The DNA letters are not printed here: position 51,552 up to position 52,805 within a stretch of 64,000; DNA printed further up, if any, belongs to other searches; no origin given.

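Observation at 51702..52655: Phage-encoded methylenetetrahydrofolate reductase (MetF)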

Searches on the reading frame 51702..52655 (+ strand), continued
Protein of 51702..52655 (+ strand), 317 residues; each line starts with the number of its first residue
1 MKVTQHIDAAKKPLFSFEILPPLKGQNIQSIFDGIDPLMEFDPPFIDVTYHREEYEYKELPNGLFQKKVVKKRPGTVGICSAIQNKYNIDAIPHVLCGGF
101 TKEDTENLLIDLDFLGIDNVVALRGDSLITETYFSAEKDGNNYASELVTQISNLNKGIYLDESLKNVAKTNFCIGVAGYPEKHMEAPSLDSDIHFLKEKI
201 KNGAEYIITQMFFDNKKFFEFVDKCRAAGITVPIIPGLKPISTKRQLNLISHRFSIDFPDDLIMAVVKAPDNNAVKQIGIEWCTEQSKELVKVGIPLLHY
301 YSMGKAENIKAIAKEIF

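Call 15: find_encoding_contigs(protein=P0010, flank=10000, max_places=3)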
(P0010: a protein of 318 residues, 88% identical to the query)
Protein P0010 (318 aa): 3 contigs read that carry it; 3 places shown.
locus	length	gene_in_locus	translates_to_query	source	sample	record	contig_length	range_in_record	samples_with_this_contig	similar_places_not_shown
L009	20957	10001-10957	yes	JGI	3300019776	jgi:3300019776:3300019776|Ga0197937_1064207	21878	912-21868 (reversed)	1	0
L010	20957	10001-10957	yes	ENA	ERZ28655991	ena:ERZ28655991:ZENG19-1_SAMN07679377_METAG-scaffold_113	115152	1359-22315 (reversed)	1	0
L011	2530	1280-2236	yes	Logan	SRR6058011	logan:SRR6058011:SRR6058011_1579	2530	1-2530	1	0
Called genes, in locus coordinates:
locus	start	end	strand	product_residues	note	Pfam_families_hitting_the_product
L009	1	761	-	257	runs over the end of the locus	?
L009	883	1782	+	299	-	PF09697:Porph_ging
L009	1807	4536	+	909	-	PF13620:CarboxypepD_reg, PF13715:CarbopepD_reg_2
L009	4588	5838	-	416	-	PF00438:S-AdoMet_synt_N, PF02772:S-AdoMet_synt_M, PF02773:S-AdoMet_synt_C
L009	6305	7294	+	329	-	PF02574:S-methyl_trans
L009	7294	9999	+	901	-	PF00809:Pterin_bind, PF02607:B12-binding_2, PF02310:B12-binding, PF02965:Met_synt_B12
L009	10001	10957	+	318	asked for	PF02219:MTHFR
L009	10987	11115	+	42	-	-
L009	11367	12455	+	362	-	PF09411:PagL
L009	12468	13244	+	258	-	PF10988:DUF2807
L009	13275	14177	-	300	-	PF00005:ABC_tran, PF13304:AAA_21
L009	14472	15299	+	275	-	PF00800:PDT, PF01842:ACT (weak)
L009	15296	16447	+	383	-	PF00155:Aminotran_1_2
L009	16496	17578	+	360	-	PF00793:DAHP_synth_1, PF01817:CM_2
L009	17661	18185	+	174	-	-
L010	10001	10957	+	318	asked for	PF02219:MTHFR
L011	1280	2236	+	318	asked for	PF02219:MTHFR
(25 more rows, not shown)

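Call 16: find_encoding_contigs(protein=P0005, flank=10000, max_places=3)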
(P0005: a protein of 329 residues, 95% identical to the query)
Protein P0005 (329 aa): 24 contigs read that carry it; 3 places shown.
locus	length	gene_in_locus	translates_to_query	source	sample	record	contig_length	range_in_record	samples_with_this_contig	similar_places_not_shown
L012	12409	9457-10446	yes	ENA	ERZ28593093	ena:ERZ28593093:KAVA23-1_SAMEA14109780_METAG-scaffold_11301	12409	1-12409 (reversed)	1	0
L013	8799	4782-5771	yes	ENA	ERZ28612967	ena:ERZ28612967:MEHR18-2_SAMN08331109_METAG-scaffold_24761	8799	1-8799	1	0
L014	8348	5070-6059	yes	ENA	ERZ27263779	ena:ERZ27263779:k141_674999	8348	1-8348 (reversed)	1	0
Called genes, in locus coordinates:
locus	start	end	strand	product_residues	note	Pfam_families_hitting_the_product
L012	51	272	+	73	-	-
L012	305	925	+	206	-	-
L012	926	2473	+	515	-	PF00270:DEAD, PF04851:ResIII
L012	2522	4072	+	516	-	PF02384:N6_Mtase (weak)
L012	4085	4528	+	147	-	-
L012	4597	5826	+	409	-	-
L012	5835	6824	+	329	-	PF02574:S-methyl_trans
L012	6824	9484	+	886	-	PF00809:Pterin_bind, PF02607:B12-binding_2, PF02310:B12-binding, PF02965:Met_synt_B12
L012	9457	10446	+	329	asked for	PF02219:MTHFR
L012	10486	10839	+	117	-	-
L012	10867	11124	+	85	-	-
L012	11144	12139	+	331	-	PF00293:NUDIX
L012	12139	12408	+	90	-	?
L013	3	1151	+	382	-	?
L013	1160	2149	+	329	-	PF02574:S-methyl_trans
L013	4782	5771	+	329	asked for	PF02219:MTHFR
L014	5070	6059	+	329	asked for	PF02219:MTHFR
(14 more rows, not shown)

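Call 17: find_encoding_contigs(protein=P0003, flank=10000, max_places=2)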
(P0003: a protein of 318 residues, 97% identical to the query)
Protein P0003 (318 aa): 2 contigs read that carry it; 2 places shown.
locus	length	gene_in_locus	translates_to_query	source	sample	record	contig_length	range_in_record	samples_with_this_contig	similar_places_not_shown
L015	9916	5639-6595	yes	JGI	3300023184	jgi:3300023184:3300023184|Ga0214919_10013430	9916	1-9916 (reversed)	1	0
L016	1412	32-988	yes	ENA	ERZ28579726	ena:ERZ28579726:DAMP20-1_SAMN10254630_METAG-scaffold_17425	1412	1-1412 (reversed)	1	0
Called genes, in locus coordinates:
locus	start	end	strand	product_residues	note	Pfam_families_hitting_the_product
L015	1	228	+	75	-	?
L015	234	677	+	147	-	-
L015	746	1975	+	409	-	-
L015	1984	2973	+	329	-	PF02574:S-methyl_trans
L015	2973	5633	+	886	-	PF00809:Pterin_bind, PF02607:B12-binding_2, PF02310:B12-binding, PF02965:Met_synt_B12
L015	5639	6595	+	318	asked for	PF02219:MTHFR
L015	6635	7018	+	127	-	-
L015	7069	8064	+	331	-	PF00293:NUDIX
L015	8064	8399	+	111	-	-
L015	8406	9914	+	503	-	?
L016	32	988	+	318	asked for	PF02219:MTHFR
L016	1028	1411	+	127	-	?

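Call 18: find_encoding_contigs(protein=P0002, flank=10000, max_places=2)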
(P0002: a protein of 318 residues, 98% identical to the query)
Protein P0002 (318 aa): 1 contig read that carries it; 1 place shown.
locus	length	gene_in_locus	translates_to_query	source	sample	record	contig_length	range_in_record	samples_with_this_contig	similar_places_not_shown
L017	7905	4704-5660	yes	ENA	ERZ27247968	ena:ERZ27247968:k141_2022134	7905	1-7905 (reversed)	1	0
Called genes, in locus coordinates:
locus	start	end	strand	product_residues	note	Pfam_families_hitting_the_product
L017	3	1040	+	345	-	?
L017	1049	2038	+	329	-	PF02574:S-methyl_trans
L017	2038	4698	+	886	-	PF00809:Pterin_bind, PF02607:B12-binding_2, PF02310:B12-binding, PF02965:Met_synt_B12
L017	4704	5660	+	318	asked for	PF02219:MTHFR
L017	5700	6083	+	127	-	-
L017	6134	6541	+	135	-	-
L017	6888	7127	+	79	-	-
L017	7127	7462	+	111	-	-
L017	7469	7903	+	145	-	?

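Call 49: find_related_loci(query=A1, collection=viral_contigs, flank=6000)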
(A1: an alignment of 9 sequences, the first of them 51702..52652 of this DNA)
Query A1 (317 aa) in viral_contigs; peptide patterns used: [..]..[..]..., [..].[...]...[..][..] (x = any residue, [..] = any of these).
100 stretches matched a pattern; 5 encode a relative of the query (tblastn E <= 1e-3); 5 distinct loci.
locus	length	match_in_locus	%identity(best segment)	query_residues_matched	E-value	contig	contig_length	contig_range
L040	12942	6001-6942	57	3-317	8e-127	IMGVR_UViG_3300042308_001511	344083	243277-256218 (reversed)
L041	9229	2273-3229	58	1-317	9e-127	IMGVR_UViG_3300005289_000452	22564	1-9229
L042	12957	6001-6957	53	1-317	7e-115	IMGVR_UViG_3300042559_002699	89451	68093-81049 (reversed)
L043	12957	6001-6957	53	1-317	7e-115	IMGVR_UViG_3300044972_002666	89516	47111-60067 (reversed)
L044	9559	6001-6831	29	11-316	4e-35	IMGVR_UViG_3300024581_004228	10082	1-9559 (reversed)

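Call 52: search_protein_families(library=pfam, proteins=[L040:3632-5008:+, L040:6946-8592:-, L040:2943-3587:+, L040:546-1271:+, L040:5411-5998:+, L002:1835-3757:+, L002:8973-9914:+, L002:10999-12111:+, L002:14978-16531:-, L002:13942-14967:-], max_evalue=0.001)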
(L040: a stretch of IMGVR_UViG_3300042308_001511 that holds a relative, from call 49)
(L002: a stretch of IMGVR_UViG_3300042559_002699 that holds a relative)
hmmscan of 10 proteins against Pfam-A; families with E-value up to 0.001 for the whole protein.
L040:3632-5008:+ (458 aa): 0 families

L040:6946-8592:- (548 aa): 0 families

L040:2943-3587:+ (214 aa): 0 families

L040:546-1271:+ (241 aa): 0 families

L040:5411-5998:+ (195 aa): 0 families

L002:1835-3757:+ (640 aa): 1 family
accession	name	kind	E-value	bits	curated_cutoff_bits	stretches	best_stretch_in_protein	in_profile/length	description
PF01145.31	Band_7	-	3e-26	93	23.6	1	244-455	2-167/176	SPFH domain / Band 7 family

L002:8973-9914:+ (313 aa): 2 families
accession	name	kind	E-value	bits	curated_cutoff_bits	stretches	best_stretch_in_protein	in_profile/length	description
PF01555.25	N6_N4_Mtase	-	4.6e-10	40.3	26.7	1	78-117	173-212/221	DNA methylase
PF01170.24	UPF0020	-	0.00045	20.4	22.3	1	85-127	27-70/197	RMKL-like, methyltransferase domain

L002:10999-12111:+ (370 aa): 0 families

L002:14978-16531:- (517 aa): 3 families
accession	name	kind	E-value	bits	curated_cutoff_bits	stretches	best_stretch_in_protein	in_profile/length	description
PF07728.20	AAA_5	-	1.6e-07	31.9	22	1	141-291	2-139/139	AAA domain (dynein-related subfamily)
PF00004.35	AAA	-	0.00059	20.7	21.2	0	142-273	2-113/131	ATPase family associated with various cellular activities (AAA)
PF07726.17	AAA_3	-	0.00072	19.9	27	0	227-291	65-129/131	ATPase family associated with various cellular activities (AAA)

L002:13942-14967:- (341 aa): 2 families
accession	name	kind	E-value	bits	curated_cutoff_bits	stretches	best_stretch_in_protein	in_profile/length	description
PF13203.12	DUF2201_N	-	1.5e-24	87.5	23.2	1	73-267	15-214/271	Putative metallopeptidase domain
PF00467.35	KOW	-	1.7e-06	28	22.3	1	311-339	1-29/32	KOW motif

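Call 63: search_protein_families(library=phrogs, proteins=[window:51702-52655:+, L015:1984-2973:+, L015:2973-5633:+], max_evalue=0.1)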
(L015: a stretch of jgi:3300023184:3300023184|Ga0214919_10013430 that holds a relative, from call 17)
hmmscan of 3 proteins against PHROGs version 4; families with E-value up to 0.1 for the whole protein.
window:51702-52655:+ (317 aa): 0 families

L015:1984-2973:+ (329 aa): 1 family
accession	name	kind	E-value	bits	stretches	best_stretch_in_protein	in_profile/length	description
phrog_38415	-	unknown function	0.019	16.1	0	182-209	71-98/162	-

L015:2973-5633:+ (886 aa): 0 families

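Call 65: find_related_loci(query=window:51702-52652:+, collection=genome_contigs, flank=5000)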
Query window:51702-52652:+ (317 aa) in genome_contigs; peptide patterns used: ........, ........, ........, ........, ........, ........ (x = any residue, [..] = any of these).
600 stretches matched a pattern (row limit reached: there are more); 592 encode a relative of the query (tblastn E <= 1e-3); the best 80 are kept; 80 distinct loci.
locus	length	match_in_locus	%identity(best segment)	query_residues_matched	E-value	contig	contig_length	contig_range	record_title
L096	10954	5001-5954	86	1-317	0e+0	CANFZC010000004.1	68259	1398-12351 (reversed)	MAG: Flavobacteriaceae bacterium isolate Jr-20nov17-160 genome assembly, contig: Jr-20nov17-C219, whole genome shotgun s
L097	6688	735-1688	85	1-317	0e+0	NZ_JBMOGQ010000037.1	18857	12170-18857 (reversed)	MAG: Flavobacterium sp. isolate Deming_bin.306 contig7674, whole genome shotgun sequence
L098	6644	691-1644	84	1-317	0e+0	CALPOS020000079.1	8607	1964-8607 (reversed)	MAG: Sphingobacterium thalpophilum isolate HRS-ES1-bin-441 genome assembly, contig: HRSG-E10-C3758, whole genome shotgun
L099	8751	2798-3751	84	1-317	0e+0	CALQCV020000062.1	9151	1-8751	MAG: Candidatus Nitrotoga sp. CP45 isolate HRS-HL12-bin-30 genome assembly, contig: HRSG-E7-C1842, whole genome shotgun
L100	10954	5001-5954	84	1-317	0e+0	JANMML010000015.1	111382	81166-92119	MAG: Flavobacterium sp. isolate OTE_58_metabat_517 OTE_58_k141_4495553, whole genome shotgun sequence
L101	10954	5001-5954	84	1-317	0e+0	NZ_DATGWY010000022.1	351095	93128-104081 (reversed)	MAG: Flavobacterium sp. isolate SMAG_U10594 k141_219843, whole genome shotgun sequence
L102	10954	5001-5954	84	1-317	0e+0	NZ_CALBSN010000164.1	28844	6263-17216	MAG: uncultured Flavobacterium sp. isolate SRR6231193_bin.26_CONCOCT_v1.1_MAG ERZ650245.315, whole genome shotgun sequen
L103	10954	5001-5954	84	1-317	0e+0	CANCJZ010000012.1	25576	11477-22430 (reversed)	MAG: Flavobacteriaceae bacterium isolate JR-MC-F-240519-58 genome assembly, contig: JR-MC-F-240519-C1675, whole genome s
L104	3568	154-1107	84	1-317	0e+0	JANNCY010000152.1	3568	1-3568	MAG: Flavobacteriales bacterium isolate OTE_78_metabat_113 OTE_78_k141_2661255, whole genome shotgun sequence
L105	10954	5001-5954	85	1-317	0e+0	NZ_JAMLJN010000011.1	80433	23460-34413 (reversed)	Flavobacterium fragile strain HXWNR69 Scaffold11, whole genome shotgun sequence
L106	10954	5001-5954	88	1-317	0e+0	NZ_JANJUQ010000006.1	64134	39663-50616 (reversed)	MAG: Flavobacterium sp. isolate RXS1_metabat.bin.42 RXS1_k141_212071, whole genome shotgun sequence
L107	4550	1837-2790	83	1-317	0e+0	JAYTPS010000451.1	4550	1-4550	MAG: Flavobacterium sp. isolate GFS_4443 GFS_4443_450, whole genome shotgun sequence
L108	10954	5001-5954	84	1-317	0e+0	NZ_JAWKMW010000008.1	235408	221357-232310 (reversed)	MAG: Flavobacterium sp. isolate AC1.7 AC1.7.fa-8, whole genome shotgun sequence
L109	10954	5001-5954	83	1-317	0e+0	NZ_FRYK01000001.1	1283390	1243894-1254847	Flavobacterium cucumis strain DSM 18830, whole genome shotgun sequence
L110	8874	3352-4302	83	1-316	0e+0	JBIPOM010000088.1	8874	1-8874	MAG: Flavobacterium sp. isolate ME2014-06-18_3300034117_group5_bin140 Rohwer_bin879_scaffold_6032_c1, whole genome shotg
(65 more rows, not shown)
